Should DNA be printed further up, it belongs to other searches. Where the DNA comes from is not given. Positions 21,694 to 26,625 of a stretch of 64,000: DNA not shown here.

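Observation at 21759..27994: Two-gene NTPase + HEPN operon: candidate uncharacterised conflict (anti-phage / abortive-infection) system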

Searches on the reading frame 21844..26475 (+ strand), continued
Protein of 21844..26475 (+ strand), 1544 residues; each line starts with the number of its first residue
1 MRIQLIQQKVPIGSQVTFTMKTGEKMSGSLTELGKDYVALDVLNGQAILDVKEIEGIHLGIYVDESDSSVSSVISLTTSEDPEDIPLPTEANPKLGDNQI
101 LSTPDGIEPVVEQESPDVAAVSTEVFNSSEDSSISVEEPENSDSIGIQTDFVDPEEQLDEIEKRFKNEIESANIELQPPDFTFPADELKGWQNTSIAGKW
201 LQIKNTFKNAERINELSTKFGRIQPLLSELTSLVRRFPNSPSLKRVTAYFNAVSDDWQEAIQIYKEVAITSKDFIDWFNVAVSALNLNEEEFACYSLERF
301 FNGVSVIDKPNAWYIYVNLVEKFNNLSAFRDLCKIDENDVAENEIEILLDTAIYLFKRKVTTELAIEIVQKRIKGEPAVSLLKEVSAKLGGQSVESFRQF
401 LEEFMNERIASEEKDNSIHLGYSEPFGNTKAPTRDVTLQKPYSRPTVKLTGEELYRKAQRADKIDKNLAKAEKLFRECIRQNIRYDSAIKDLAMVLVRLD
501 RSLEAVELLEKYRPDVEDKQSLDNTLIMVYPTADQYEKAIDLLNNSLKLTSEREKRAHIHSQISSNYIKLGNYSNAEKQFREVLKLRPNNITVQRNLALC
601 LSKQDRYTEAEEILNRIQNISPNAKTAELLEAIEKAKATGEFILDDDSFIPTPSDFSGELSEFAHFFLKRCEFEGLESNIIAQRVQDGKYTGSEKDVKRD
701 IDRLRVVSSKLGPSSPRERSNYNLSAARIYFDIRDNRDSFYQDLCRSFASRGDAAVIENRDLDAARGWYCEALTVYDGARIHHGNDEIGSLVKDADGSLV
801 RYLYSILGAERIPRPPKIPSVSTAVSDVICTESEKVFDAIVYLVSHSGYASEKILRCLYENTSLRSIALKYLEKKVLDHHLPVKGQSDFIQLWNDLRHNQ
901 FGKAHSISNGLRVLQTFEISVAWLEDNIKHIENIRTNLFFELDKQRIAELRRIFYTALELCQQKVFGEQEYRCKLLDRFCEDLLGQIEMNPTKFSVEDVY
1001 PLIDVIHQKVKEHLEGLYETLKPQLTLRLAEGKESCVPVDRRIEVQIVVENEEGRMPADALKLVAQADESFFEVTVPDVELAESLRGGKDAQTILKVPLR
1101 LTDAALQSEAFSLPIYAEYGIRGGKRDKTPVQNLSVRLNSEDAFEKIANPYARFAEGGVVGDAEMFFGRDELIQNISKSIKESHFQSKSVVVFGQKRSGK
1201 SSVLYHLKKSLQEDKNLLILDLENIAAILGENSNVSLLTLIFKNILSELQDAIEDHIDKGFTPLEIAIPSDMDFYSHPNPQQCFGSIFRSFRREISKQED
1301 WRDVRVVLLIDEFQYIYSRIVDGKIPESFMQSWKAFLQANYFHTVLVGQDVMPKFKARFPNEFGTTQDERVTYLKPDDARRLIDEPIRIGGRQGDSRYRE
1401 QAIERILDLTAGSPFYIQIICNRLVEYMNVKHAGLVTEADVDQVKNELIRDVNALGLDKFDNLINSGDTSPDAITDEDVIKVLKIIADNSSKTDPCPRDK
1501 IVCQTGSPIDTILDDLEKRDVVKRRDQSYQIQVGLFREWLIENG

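Call 12: find_homologous_proteins(query=window:21844-26475:+)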
Query window:21844-26475:+ (1544 aa): 112 proteins with E <= 0.001 among 8000 candidates.
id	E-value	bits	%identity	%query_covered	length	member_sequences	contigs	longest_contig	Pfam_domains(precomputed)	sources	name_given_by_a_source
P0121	0.0e+0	3460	100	100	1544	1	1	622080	PF14559.13,PF00515.35,PF12895.14,PF13424.13,PF13432.13,PF13401.13,PF13428.13,PF20703.4,PF13181.13,PF07719.24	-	-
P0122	0.0e+0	2754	80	100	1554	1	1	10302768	PF14559.13,PF12895.14,PF13424.13,PF13401.13,PF13428.13,PF20703.4,PF01637.25,PF07719.24,PF13191.13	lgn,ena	-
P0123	0.0e+0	2712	79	100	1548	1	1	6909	PF14559.13,PF13431.13,PF12895.14,PF13424.13,PF13432.13,PF13401.13,PF13428.13,PF20703.4,PF07719.24,PF13191.13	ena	-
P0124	0.0e+0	2398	71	100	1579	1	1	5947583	PF14559.13,PF12895.14,PF13424.13,PF13401.13,PF13428.13,PF20703.4,PF07719.24,PF13191.13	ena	-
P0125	0.0e+0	2348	70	100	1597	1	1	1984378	PF13431.13,PF13414.13,PF13401.13,PF13428.13,PF20703.4,PF13191.13,PF14559.13,PF00515.35,PF12895.14,PF13424.13,PF13432.13,PF07719.24,PF13174.13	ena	-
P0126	0.0e+0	2133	66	100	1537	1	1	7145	PF14559.13,PF12895.14,PF13424.13,PF13401.13,PF13428.13,PF20703.4,PF13191.13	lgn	-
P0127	0.0e+0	2130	65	100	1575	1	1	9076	PF13431.13,PF13176.13,PF13401.13,PF13428.13,PF20703.4,PF01637.25,PF25064.2,PF13191.13,PF13374.13,PF14559.13,PF24575.2,PF00515.35,PF12895.14,PF13424.13,PF13432.13,PF13181.13,PF07719.24,PF13174.13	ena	-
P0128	0.0e+0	2078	68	89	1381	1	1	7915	PF14559.13,PF00515.35,PF13424.13,PF13432.13,PF13401.13,PF13428.13,PF20703.4,PF13181.13,PF07719.24,PF13191.13,PF13374.13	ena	-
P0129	0.0e+0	2063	63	100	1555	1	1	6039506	PF13431.13,PF13414.13,PF13176.13,PF13401.13,PF13428.13,PF20703.4,PF13191.13,PF13374.13,PF14559.13,PF13371.13,PF00515.35,PF12895.14,PF13424.13,PF13432.13,PF07719.24,PF13174.13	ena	-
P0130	0.0e+0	2060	64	100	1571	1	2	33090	PF13431.13,PF13176.13,PF13401.13,PF13428.13,PF20703.4,PF13191.13,PF14559.13,PF00515.35,PF12895.14,PF13424.13,PF13432.13,PF07719.24,PF13174.13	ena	-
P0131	0.0e+0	2045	64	100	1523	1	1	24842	PF14559.13,PF00515.35,PF12895.14,PF13424.13,PF13401.13,PF20703.4,PF07719.24,PF13191.13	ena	-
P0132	0.0e+0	2027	63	100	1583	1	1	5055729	PF14559.13,PF13424.13,PF13432.13,PF13401.13,PF13428.13,PF20703.4,PF07719.24,PF13191.13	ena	-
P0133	0.0e+0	2018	61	100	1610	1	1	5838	PF13401.13,PF13428.13,PF20703.4,PF13191.13,PF14559.13,PF00515.35,PF12895.14,PF13424.13,PF21033.5,PF13432.13,PF13181.13,PF07719.24,PF13174.13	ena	-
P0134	0.0e+0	2002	64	93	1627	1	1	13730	PF25063.1,PF13401.13,PF13428.13,PF20703.4,PF13191.13,PF14559.13,PF13371.13,PF00515.35,PF12895.14,PF13424.13,PF13432.13,PF13429.13,PF13181.13,PF07719.24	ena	-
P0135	0.0e+0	2001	62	100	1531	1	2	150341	PF13401.13,PF13428.13,PF20703.4,PF01637.25,PF13191.13,PF14559.13,PF24575.2,PF12895.14,PF13424.13,PF13432.13,PF13181.13,PF07719.24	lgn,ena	-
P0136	0.0e+0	1990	61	100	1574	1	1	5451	PF13431.13,PF13401.13,PF13428.13,PF20703.4,PF13191.13,PF14559.13,PF00515.35,PF12895.14,PF13424.13,PF13432.13,PF07719.24,PF20308.5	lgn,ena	-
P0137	0.0e+0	1988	62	100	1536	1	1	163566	PF13401.13,PF13428.13,PF20703.4,PF01637.25,PF13191.13,PF14559.13,PF13371.13,PF00515.35,PF12895.14,PF13424.13,PF13181.13,PF07719.24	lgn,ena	-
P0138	0.0e+0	1980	61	100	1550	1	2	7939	PF14559.13,PF12895.14,PF13424.13,PF13401.13,PF13428.13,PF20703.4,PF01637.25,PF07719.24,PF13191.13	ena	-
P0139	0.0e+0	1976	60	100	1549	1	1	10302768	PF14559.13,PF13424.13,PF13432.13,PF13401.13,PF13428.13,PF20703.4,PF01637.25,PF07719.24,PF13191.13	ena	-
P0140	0.0e+0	1970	61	100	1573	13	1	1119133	PF13431.13,PF13414.13,PF13176.13,PF13401.13,PF13428.13,PF20703.4,PF13191.13,PF14559.13,PF00515.35,PF12895.14,PF13424.13,PF13432.13,PF13181.13,PF07719.24,PF13174.13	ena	-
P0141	0.0e+0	1970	61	100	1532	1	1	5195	PF21545.4,PF13176.13,PF13401.13,PF13428.13,PF20703.4,PF01637.25,PF13191.13,PF14559.13,PF13371.13,PF00515.35,PF12895.14,PF13424.13,PF13432.13,PF07719.24,PF13174.13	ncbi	-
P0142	0.0e+0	1966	60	100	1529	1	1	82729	PF13176.13,PF13401.13,PF13428.13,PF20703.4,PF13191.13,PF13374.13,PF14559.13,PF24575.2,PF00515.35,PF12895.14,PF13424.13,PF13432.13,PF13181.13,PF07719.24,PF13174.13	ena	-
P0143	0.0e+0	1954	62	100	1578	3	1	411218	PF13431.13,PF01535.27,PF13176.13,PF13401.13,PF13428.13,PF20703.4,PF01637.25,PF13191.13,PF14559.13,PF00515.35,PF12895.14,PF13424.13,PF13432.13,PF07719.24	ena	-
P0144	0.0e+0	1943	58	100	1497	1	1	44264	PF13431.13,PF13176.13,PF13401.13,PF13428.13,PF20703.4,PF01637.25,PF13191.13,PF13374.13,PF14559.13,PF00515.35,PF13424.13,PF13432.13,PF13181.13,PF07719.24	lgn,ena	-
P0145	0.0e+0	1943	61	100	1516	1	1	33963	PF13401.13,PF13428.13,PF20703.4,PF12688.14,PF13191.13,PF14559.13,PF00515.35,PF04212.25,PF12895.14,PF13424.13,PF13432.13,PF07719.24,PF13174.13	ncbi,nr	ncbi:DNA-binding protein [Candidatus Poribacteria bacterium]|nr:MAG: DNA-binding protein [Candidatus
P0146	0.0e+0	1939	62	96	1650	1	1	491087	PF14559.13,PF24575.2,PF13424.13,PF13432.13,PF13401.13,PF13428.13,PF20703.4,PF07719.24,PF13191.13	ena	-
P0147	0.0e+0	1934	60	100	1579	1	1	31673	PF14559.13,PF12895.14,PF13424.13,PF13432.13,PF13401.13,PF13428.13,PF20703.4,PF13181.13,PF07719.24,PF13174.13,PF13191.13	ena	-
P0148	0.0e+0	1926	63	92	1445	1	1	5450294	PF14559.13,PF00515.35,PF13424.13,PF13401.13,PF13428.13,PF20703.4,PF07719.24,PF13174.13,PF13191.13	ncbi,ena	-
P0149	0.0e+0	1924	61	100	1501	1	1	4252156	PF01535.27,PF13176.13,PF13401.13,PF13428.13,PF20703.4,PF13191.13,PF14559.13,PF00515.35,PF12895.14,PF13424.13,PF13432.13,PF07719.24,PF20308.5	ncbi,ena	-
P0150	0.0e+0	1916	58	100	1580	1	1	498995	PF14559.13,PF24575.2,PF00515.35,PF13424.13,PF13432.13,PF13401.13,PF13428.13,PF20703.4,PF01637.25,PF07719.24,PF13191.13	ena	-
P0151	0.0e+0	1916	60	100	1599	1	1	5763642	PF14559.13,PF13371.13,PF00515.35,PF12895.14,PF13424.13,PF13401.13,PF13428.13,PF20703.4,PF01637.25,PF07719.24,PF13191.13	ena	-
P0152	0.0e+0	1915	60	100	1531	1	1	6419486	PF14559.13,PF12895.14,PF13424.13,PF13401.13,PF13428.13,PF20703.4,PF07719.24,PF13191.13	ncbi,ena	-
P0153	0.0e+0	1908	58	100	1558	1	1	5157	PF14559.13,PF13424.13,PF13432.13,PF13401.13,PF13428.13,PF20703.4,PF01637.25,PF07719.24,PF13191.13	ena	-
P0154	0.0e+0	1907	60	100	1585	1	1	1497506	PF14559.13,PF13371.13,PF00515.35,PF12895.14,PF13424.13,PF13401.13,PF13428.13,PF20703.4,PF07719.24,PF13191.13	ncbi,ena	-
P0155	0.0e+0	1903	59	100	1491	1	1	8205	PF21545.4,PF13176.13,PF13401.13,PF13428.13,PF20703.4,PF12688.14,PF13191.13,PF13374.13,PF14559.13,PF00515.35,PF12895.14,PF13424.13,PF13432.13,PF13181.13,PF07719.24,PF13174.13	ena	-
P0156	0.0e+0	1901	59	100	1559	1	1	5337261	PF14559.13,PF12895.14,PF13424.13,PF13401.13,PF13428.13,PF20703.4,PF07719.24,PF13191.13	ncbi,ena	-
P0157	0.0e+0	1900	59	100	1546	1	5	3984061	PF13414.13,PF13176.13,PF13401.13,PF13428.13,PF20703.4,PF13191.13,PF13374.13,PF14559.13,PF00515.35,PF12895.14,PF13424.13,PF13432.13,PF13181.13,PF07719.24,PF13174.13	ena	-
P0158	0.0e+0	1898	57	100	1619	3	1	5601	PF14559.13,PF00515.35,PF13424.13,PF13432.13,PF13401.13,PF13428.13,PF20703.4,PF01637.25,PF07719.24,PF13174.13,PF13191.13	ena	-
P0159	0.0e+0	1896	60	100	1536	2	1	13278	PF14559.13,PF00515.35,PF12895.14,PF13424.13,PF13401.13,PF13428.13,PF20703.4,PF07719.24,PF13191.13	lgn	-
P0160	0.0e+0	1894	58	100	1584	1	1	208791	PF13431.13,PF23914.2,PF13401.13,PF13428.13,PF20703.4,PF01637.25,PF25064.2,PF13191.13,PF14559.13,PF24575.2,PF13424.13,PF13432.13,PF07719.24,PF13174.13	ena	-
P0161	0.0e+0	1893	59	100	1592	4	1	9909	PF14559.13,PF12895.14,PF13424.13,PF13401.13,PF13428.13,PF20703.4,PF07719.24,PF13191.13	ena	-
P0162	0.0e+0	1892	58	100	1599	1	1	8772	PF13401.13,PF13428.13,PF20703.4,PF01637.25,PF13191.13,PF14559.13,PF24575.2,PF12895.14,PF13424.13,PF13432.13,PF13181.13,PF07719.24,PF13174.13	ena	-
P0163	0.0e+0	1892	60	100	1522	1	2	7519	PF13176.13,PF13401.13,PF13428.13,PF20703.4,PF13191.13,PF13374.13,PF14559.13,PF13371.13,PF00515.35,PF12895.14,PF13424.13,PF13432.13,PF13181.13,PF07719.24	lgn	-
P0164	0.0e+0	1887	59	100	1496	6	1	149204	PF13176.13,PF13401.13,PF13428.13,PF20703.4,PF13191.13,PF13374.13,PF14559.13,PF00515.35,PF12895.14,PF13424.13,PF13432.13,PF13181.13,PF07719.24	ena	-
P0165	0.0e+0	1882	59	100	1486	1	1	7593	PF13176.13,PF13401.13,PF13428.13,PF20703.4,PF13191.13,PF13374.13,PF14559.13,PF00515.35,PF12895.14,PF13424.13,PF13432.13,PF13429.13,PF13181.13,PF07719.24,PF13174.13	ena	-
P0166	0.0e+0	1878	62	90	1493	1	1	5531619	PF14559.13,PF12895.14,PF13424.13,PF13432.13,PF13401.13,PF13428.13,PF20703.4,PF13181.13,PF07719.24,PF13191.13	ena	-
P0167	0.0e+0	1870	59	100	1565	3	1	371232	PF13176.13,PF13401.13,PF13428.13,PF20703.4,PF13191.13,PF14559.13,PF00515.35,PF12895.14,PF13424.13,PF13432.13,PF07719.24,PF13174.13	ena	-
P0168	0.0e+0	1867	59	100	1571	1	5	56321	PF13176.13,PF13401.13,PF13428.13,PF20703.4,PF13191.13,PF14559.13,PF00515.35,PF12895.14,PF13424.13,PF13432.13,PF13181.13,PF07719.24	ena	-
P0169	0.0e+0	1866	59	100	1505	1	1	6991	PF13401.13,PF13428.13,PF20703.4,PF13191.13,PF14559.13,PF24575.2,PF00515.35,PF12895.14,PF13424.13,PF13432.13,PF13429.13,PF13181.13,PF07719.24,PF13174.13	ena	-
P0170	0.0e+0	1866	59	100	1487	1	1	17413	PF13176.13,PF09613.17,PF13401.13,PF13428.13,PF20703.4,PF13191.13,PF14559.13,PF12895.14,PF13424.13,PF13432.13,PF07719.24,PF13174.13,PF20308.5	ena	-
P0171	0.0e+0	1863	59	100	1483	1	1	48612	PF13176.13,PF13401.13,PF13428.13,PF20703.4,PF01637.25,PF13191.13,PF14559.13,PF12895.14,PF13424.13,PF13432.13,PF07719.24,PF13174.13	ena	-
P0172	0.0e+0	1863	58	100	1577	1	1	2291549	PF14559.13,PF13431.13,PF13424.13,PF13432.13,PF13401.13,PF13428.13,PF20703.4,PF13181.13,PF07719.24,PF13174.13,PF13191.13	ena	-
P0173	0.0e+0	1861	58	100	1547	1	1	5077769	PF13176.13,PF13401.13,PF13428.13,PF20703.4,PF13191.13,PF13374.13,PF14559.13,PF00515.35,PF12895.14,PF13424.13,PF13432.13,PF13181.13,PF07719.24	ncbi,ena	-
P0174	0.0e+0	1856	58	100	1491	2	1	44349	PF13401.13,PF13428.13,PF20703.4,PF01637.25,PF13191.13,PF14559.13,PF00515.35,PF12895.14,PF13424.13,PF13432.13,PF13181.13,PF07719.24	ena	-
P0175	0.0e+0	1855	58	100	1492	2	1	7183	PF13431.13,PF13414.13,PF21545.4,PF13176.13,PF13401.13,PF13428.13,PF20703.4,PF13191.13,PF13374.13,PF14559.13,PF00515.35,PF12895.14,PF13424.13,PF13432.13,PF13181.13,PF07719.24,PF13174.13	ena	-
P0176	0.0e+0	1854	58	100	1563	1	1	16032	PF14559.13,PF13431.13,PF00515.35,PF12895.14,PF13424.13,PF13432.13,PF13401.13,PF13428.13,PF20703.4,PF07719.24,PF13191.13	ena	-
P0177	0.0e+0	1842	58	100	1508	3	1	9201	PF13414.13,PF13176.13,PF13401.13,PF13428.13,PF20703.4,PF13191.13,PF14559.13,PF24575.2,PF00515.35,PF12895.14,PF13424.13,PF13432.13,PF13429.13,PF13181.13,PF07719.24,PF13174.13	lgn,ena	-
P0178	0.0e+0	1833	58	100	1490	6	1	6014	PF13414.13,PF21545.4,PF13176.13,PF13401.13,PF13428.13,PF20703.4,PF13191.13,PF13374.13,PF14559.13,PF12895.14,PF13424.13,PF13432.13,PF13181.13,PF07719.24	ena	-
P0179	0.0e+0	1829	59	100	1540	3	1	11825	PF14559.13,PF13424.13,PF13401.13,PF13428.13,PF20703.4,PF12688.14,PF07719.24,PF13191.13,PF13374.13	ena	-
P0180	0.0e+0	1829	58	100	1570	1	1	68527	PF13401.13,PF13428.13,PF20703.4,PF12688.14,PF13191.13,PF14559.13,PF00515.35,PF04212.25,PF12895.14,PF13424.13,PF13432.13,PF07719.24,PF13174.13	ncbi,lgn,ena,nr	ncbi:MAG: tetratricopeptide repeat protein [Candidatus Poribacteria bacterium]|nr:tetratricopeptide 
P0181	0.0e+0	1826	57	100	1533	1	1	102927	PF13176.13,PF13401.13,PF13428.13,PF20703.4,PF13191.13,PF14559.13,PF25068.3,PF13371.13,PF00515.35,PF12895.14,PF13424.13,PF13432.13,PF13429.13,PF13181.13,PF07719.24,PF20308.5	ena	-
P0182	0.0e+0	1825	58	100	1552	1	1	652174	PF23914.2,PF13176.13,PF13401.13,PF13428.13,PF20703.4,PF13191.13,PF13374.13,PF14559.13,PF13371.13,PF00515.35,PF12895.14,PF13424.13,PF13432.13,PF13181.13,PF07719.24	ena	-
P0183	0.0e+0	1818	58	100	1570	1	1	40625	PF13401.13,PF13428.13,PF20703.4,PF12688.14,PF13191.13,PF14559.13,PF00515.35,PF04212.25,PF12895.14,PF13424.13,PF13432.13,PF07719.24,PF13174.13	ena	-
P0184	0.0e+0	1811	57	100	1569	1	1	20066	PF14559.13,PF00515.35,PF12895.14,PF13424.13,PF13401.13,PF13428.13,PF20703.4,PF07719.24,PF13174.13,PF13191.13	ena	-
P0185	0.0e+0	1804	56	100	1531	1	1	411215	PF14559.13,PF12895.14,PF13424.13,PF13401.13,PF20703.4,PF07719.24,PF13191.13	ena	-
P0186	0.0e+0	1802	58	100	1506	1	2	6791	PF13414.13,PF13176.13,PF13401.13,PF13428.13,PF20703.4,PF13191.13,PF14559.13,PF24575.2,PF00515.35,PF12895.14,PF13424.13,PF13432.13,PF13429.13,PF13181.13,PF07719.24,PF13174.13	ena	-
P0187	0.0e+0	1790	56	100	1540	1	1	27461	PF14559.13,PF13424.13,PF13401.13,PF13428.13,PF20703.4,PF07719.24,PF13191.13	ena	-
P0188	0.0e+0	1789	57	100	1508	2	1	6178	PF13401.13,PF13428.13,PF20703.4,PF13191.13,PF14559.13,PF13371.13,PF00515.35,PF12895.14,PF13424.13,PF13432.13,PF13181.13,PF07719.24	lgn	-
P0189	0.0e+0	1789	57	100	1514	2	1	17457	PF13414.13,PF13176.13,PF13401.13,PF13428.13,PF20703.4,PF13191.13,PF13374.13,PF14559.13,PF13371.13,PF00515.35,PF12895.14,PF13424.13,PF28559.1,PF13432.13,PF13181.13,PF07719.24,PF13174.13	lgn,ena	-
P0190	0.0e+0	1776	57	100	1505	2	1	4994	PF13176.13,PF13401.13,PF13428.13,PF20703.4,PF13191.13,PF14559.13,PF13371.13,PF00515.35,PF12895.14,PF13424.13,PF13432.13,PF13181.13,PF07719.24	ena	-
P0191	0.0e+0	1775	56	100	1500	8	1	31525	PF14559.13,PF00515.35,PF13424.13,PF13176.13,PF13428.13,PF20703.4,PF07719.24,PF13191.13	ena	-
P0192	0.0e+0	1765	58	90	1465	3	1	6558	PF14559.13,PF00515.35,PF13424.13,PF13176.13,PF13432.13,PF13401.13,PF13428.13,PF20703.4,PF01637.25,PF07719.24,PF13191.13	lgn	-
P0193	0.0e+0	1763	57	100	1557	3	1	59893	PF13401.13,PF13428.13,PF20703.4,PF01637.25,PF13191.13,PF14559.13,PF00515.35,PF13424.13,PF13432.13,PF13181.13,PF07719.24,PF20308.5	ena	-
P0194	0.0e+0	1759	56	100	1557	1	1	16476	PF14559.13,PF00515.35,PF13424.13,PF13432.13,PF13401.13,PF13428.13,PF20703.4,PF01637.25,PF13181.13,PF07719.24,PF13191.13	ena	-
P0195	0.0e+0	1757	56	100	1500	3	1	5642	PF14559.13,PF13424.13,PF13176.13,PF13428.13,PF20703.4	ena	-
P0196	0.0e+0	1752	56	100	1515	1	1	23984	PF13176.13,PF13401.13,PF13428.13,PF20703.4,PF13191.13,PF13374.13,PF14559.13,PF00515.35,PF12895.14,PF13424.13,PF13432.13,PF13181.13,PF07719.24,PF13174.13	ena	-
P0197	0.0e+0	1742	56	100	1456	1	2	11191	PF21545.4,PF13401.13,PF13428.13,PF20703.4,PF01637.25,PF13191.13,PF14559.13,PF00515.35,PF12895.14,PF13424.13,PF13432.13,PF13181.13,PF07719.24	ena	-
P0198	0.0e+0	1739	56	100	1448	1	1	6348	PF14559.13,PF00515.35,PF12895.14,PF13424.13,PF13432.13,PF13401.13,PF13428.13,PF20703.4,PF13181.13,PF07719.24,PF13191.13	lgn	-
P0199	0.0e+0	1732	51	66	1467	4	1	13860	PF14559.13,PF00515.35,PF13424.13,PF13432.13,PF13401.13,PF13428.13,PF20703.4,PF01637.25,PF07719.24,PF13174.13,PF13191.13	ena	-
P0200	0.0e+0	1731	56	100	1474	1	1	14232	PF13176.13,PF13401.13,PF13428.13,PF20703.4,PF13191.13,PF13374.13,PF14559.13,PF13371.13,PF00515.35,PF12895.14,PF13424.13,PF13432.13,PF07719.24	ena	-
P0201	0.0e+0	1730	56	100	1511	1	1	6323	PF14559.13,PF24575.2,PF00515.35,PF12895.14,PF13424.13,PF13432.13,PF13401.13,PF20703.4,PF07719.24,PF13191.13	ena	-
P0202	0.0e+0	1722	56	100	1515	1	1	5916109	PF13431.13,PF01535.27,PF13401.13,PF13428.13,PF20703.4,PF12688.14,PF01637.25,PF13191.13,PF13374.13,PF14559.13,PF13371.13,PF00515.35,PF12895.14,PF13424.13,PF07719.24,PF13174.13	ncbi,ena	-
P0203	0.0e+0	1709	54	100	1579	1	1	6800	PF14559.13,PF24575.2,PF13431.13,PF13424.13,PF13401.13,PF13428.13,PF20703.4,PF01637.25,PF07719.24,PF13174.13,PF13191.13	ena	-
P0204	0.0e+0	1691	55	100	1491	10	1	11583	PF03704.24,PF13176.13,PF13401.13,PF13428.13,PF20703.4,PF01637.25,PF13191.13,PF13374.13,PF14559.13,PF13371.13,PF00515.35,PF12895.14,PF13424.13,PF13432.13,PF07719.24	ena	-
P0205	0.0e+0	1690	55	100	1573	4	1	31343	PF13414.13,PF13401.13,PF13428.13,PF20703.4,PF01637.25,PF13191.13,PF13374.13,PF14559.13,PF24575.2,PF00515.35,PF12895.14,PF13424.13,PF13432.13,PF13181.13,PF07719.24,PF13174.13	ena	-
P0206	0.0e+0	1677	62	59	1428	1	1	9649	PF13401.13,PF20703.4,PF13191.13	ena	-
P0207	0.0e+0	1609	60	59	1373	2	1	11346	PF13401.13,PF20703.4,PF13191.13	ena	-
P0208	0.0e+0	1599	52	100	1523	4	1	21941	PF14559.13,PF13431.13,PF00515.35,PF13424.13,PF13432.13,PF13401.13,PF13428.13,PF20703.4,PF13181.13,PF07719.24,PF13191.13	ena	-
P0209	0.0e+0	1581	53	100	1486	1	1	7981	PF14559.13,PF12895.14,PF13424.13,PF13432.13,PF13401.13,PF13428.13,PF20703.4,PF13181.13,PF07719.24,PF13191.13,PF20308.5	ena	-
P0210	0.0e+0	1539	74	26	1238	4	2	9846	PF14559.13,PF13176.13,PF13401.13,PF20703.4,PF01637.25,PF13191.13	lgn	-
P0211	0.0e+0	1514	66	43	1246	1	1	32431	PF14559.13,PF13424.13,PF13428.13,PF20703.4,PF07719.24,PF13191.13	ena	-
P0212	0.0e+0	1494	54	72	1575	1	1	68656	PF25063.1,PF14853.13,PF23914.2,PF25060.1,PF00313.29,PF13176.13,PF13428.13,PF04733.21,PF13191.13,PF13374.13,PF14559.13,PF13371.13,PF00515.35,PF12895.14,PF13424.13,PF13432.13,PF13429.13,PF13181.13,PF07719.24,PF13174.13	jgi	-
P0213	0.0e+0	1494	53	90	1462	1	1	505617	PF14559.13,PF12895.14,PF13424.13,PF13432.13,PF13401.13,PF13428.13,PF20703.4,PF01637.25,PF07719.24,PF13191.13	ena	-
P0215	0.0e+0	1417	49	100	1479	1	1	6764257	PF14559.13,PF12895.14,PF13424.13,PF13432.13,PF13428.13,PF20703.4,PF01637.25,PF13181.13,PF07719.24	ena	-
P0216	0.0e+0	1348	47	95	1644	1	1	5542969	PF14559.13,PF13371.13,PF13424.13,PF13432.13,PF13401.13,PF13428.13,PF20703.4,PF01637.25,PF13181.13,PF07719.24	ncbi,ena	-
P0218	0.0e+0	1303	51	71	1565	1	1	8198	PF14853.13,PF00313.29,PF13176.13,PF13428.13,PF20703.4,PF13191.13,PF14559.13,PF13371.13,PF00515.35,PF12895.14,PF13424.13,PF13432.13,PF13181.13,PF07719.24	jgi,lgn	-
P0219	0.0e+0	1270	50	72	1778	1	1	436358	PF14853.13,PF00313.29,PF13176.13,PF13401.13,PF13428.13,PF14559.13,PF13371.13,PF00515.35,PF12895.14,PF13424.13,PF13432.13,PF13181.13,PF07719.24,PF13174.13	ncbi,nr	ncbi:MAG: tetratricopeptide repeat protein [Oscillatoria sp. SIO1A7]|nr:tetratricopeptide repeat pro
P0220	0.0e+0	1266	49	72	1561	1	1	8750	PF25063.1,PF00313.29,PF13176.13,PF13428.13,PF14559.13,PF00515.35,PF12895.14,PF13424.13,PF13432.13,PF13181.13,PF07719.24,PF13174.13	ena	-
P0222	0.0e+0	1163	46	72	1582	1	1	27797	PF00313.29,PF13176.13,PF13428.13,PF20703.4,PF13191.13,PF13374.13,PF14559.13,PF24575.2,PF00515.35,PF13424.13,PF13432.13,PF13181.13,PF07719.24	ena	-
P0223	0.0e+0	1137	41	100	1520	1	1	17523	PF13176.13,PF13428.13,PF20703.4,PF13191.13,PF13374.13,PF14559.13,PF24575.2,PF00515.35,PF12895.14,PF13424.13,PF13432.13,PF07719.24,PF20308.5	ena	-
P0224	0.0e+0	1130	45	72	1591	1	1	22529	PF00313.29,PF13176.13,PF13428.13,PF20703.4,PF01637.25,PF13191.13,PF13374.13,PF14559.13,PF00515.35,PF13424.13,PF13432.13,PF13181.13,PF07719.24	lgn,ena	-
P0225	0.0e+0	1103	42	100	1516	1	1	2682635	PF14559.13,PF00515.35,PF13424.13,PF13432.13,PF20703.4,PF13191.13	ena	-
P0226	0.0e+0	1074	43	91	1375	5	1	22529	PF14559.13,PF13424.13,PF13401.13,PF20703.4,PF01637.25,PF07719.24,PF13191.13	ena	-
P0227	0.0e+0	1026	42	90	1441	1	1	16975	PF14559.13,PF00515.35,PF12895.14,PF01535.27,PF13424.13,PF13432.13,PF13428.13,PF20703.4,PF07719.24,PF13174.13,PF13191.13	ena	-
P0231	5.7e-28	115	26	34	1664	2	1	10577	PF01637.25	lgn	-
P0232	3.2e-8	50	27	11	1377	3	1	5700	PF25060.1,PF13414.13,PF13374.13,PF24575.2,PF08631.17,PF25068.3,PF00515.35,PF13424.13,PF07719.24,PF13174.13,PF25063.1,PF13431.13,PF23914.2,PF13176.13,PF24885.2,PF13428.13,PF20703.4,PF14559.13,PF13371.13,PF22860.3,PF12895.14,PF21033.5,PF13432.13,PF13181.13,PF10373.16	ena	-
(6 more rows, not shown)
